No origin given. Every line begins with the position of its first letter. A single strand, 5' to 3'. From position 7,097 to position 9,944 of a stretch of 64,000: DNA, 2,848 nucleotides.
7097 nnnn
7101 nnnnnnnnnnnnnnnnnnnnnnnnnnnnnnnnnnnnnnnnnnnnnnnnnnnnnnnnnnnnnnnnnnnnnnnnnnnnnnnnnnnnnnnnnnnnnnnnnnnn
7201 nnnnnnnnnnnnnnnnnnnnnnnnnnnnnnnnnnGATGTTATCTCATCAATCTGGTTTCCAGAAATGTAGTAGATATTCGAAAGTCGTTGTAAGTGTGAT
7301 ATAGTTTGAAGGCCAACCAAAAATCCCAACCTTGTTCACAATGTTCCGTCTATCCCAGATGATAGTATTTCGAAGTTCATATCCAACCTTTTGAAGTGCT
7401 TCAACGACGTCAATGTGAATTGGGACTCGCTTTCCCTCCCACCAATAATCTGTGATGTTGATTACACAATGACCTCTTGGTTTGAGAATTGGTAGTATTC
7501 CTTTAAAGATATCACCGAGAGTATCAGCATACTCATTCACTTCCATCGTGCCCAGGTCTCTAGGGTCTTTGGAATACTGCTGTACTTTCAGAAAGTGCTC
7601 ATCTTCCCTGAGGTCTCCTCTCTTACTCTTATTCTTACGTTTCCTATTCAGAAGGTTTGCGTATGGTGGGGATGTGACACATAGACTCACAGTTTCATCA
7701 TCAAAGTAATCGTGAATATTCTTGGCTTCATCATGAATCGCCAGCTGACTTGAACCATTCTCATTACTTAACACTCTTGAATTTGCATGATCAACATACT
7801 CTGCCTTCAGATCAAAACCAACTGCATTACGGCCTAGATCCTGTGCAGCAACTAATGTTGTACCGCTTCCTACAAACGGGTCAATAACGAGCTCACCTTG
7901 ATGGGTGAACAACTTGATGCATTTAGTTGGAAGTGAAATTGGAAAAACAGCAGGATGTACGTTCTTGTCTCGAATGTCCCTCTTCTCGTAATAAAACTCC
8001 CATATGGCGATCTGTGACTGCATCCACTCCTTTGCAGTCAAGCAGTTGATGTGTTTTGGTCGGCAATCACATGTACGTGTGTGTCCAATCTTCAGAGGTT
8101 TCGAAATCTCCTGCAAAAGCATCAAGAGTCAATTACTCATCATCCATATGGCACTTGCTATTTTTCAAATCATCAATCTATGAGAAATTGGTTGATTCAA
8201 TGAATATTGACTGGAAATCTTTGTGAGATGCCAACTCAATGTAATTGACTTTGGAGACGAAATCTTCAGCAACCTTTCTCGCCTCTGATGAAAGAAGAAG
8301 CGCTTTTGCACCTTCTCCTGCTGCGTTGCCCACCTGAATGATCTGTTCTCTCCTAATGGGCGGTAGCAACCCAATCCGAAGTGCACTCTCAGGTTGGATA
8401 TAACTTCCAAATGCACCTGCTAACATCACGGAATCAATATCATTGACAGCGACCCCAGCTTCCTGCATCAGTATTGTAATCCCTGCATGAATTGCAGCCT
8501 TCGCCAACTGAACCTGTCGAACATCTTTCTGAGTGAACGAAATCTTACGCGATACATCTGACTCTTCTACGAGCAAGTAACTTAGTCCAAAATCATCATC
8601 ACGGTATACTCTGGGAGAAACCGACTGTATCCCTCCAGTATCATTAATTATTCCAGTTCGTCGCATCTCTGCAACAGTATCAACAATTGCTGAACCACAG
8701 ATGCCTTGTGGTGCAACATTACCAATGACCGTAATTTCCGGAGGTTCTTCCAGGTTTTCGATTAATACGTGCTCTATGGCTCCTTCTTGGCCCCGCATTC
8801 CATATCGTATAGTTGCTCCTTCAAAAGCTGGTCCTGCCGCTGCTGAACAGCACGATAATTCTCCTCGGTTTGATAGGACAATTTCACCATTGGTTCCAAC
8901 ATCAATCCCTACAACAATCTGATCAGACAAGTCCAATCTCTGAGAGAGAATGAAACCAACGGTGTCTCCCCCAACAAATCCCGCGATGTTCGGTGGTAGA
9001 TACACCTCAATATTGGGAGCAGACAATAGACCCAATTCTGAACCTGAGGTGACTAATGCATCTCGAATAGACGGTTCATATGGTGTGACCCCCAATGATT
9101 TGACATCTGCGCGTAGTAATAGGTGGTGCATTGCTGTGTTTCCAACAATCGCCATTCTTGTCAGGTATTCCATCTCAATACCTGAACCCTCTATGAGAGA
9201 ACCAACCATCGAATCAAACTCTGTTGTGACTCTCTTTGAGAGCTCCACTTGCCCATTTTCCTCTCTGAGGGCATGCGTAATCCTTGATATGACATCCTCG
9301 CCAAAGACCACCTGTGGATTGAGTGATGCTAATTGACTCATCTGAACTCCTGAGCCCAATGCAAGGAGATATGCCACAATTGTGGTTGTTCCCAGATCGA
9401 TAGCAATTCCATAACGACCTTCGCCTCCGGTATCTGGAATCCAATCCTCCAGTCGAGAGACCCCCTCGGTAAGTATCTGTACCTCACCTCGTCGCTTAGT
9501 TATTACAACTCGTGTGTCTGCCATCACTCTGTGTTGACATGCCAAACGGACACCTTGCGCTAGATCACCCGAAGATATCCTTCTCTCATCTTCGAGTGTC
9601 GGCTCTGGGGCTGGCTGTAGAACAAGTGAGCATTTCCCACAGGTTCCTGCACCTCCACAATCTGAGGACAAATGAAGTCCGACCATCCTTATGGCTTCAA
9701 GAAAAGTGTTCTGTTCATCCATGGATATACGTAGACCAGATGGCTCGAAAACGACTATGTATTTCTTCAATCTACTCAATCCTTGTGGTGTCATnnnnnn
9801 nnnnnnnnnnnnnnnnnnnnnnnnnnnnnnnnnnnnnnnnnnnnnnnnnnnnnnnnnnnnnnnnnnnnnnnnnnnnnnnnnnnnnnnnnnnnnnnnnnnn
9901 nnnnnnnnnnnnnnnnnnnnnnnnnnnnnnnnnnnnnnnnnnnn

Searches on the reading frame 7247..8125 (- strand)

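Call 8: search_protein_families(library=pfam, proteins=[window:7247-8125:-], max_evalue=0.0001)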
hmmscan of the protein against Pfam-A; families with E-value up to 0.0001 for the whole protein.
window:7247-8125:- (292 aa): 1 family
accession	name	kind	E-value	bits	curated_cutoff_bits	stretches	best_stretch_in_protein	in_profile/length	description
PF01555.25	N6_N4_Mtase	-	5.4e-32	112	26.7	2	40-115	142-220/221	DNA methylase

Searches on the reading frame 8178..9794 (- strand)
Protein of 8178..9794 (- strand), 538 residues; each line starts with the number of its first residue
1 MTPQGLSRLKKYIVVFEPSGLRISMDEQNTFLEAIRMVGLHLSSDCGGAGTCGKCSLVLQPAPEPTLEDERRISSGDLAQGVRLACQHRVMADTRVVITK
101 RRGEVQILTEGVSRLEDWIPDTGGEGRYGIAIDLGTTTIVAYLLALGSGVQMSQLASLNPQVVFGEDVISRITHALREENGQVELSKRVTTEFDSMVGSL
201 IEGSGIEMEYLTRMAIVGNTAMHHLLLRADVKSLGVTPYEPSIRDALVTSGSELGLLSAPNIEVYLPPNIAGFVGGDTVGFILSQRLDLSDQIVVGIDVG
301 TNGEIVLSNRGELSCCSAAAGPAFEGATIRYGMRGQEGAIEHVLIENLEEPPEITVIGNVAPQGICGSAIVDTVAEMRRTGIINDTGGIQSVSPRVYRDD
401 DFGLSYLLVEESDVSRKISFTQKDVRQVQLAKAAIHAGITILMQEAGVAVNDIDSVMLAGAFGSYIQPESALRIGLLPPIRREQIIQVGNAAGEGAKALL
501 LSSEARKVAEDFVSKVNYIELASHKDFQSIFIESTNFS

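Call 8: search_protein_families(library=pfam, proteins=[window:8178-9794:-], max_evalue=0.0001)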
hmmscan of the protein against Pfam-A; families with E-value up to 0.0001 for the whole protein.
window:8178-9794:- (538 aa): 3 families
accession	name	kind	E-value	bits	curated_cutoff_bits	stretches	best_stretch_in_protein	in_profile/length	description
PF14574.11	RACo_C_ter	-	9.3e-84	281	27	1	293-537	2-249/261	C-terminal domain of RACo the ASKHA domain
PF17651.6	Raco_middle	-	1e-49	168.7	26.8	1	128-288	1-161/163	RACo middle region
PF00111.32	Fer2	-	2.2e-06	27.9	21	1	18-90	5-76/77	2Fe-2S iron-sulfur cluster binding domain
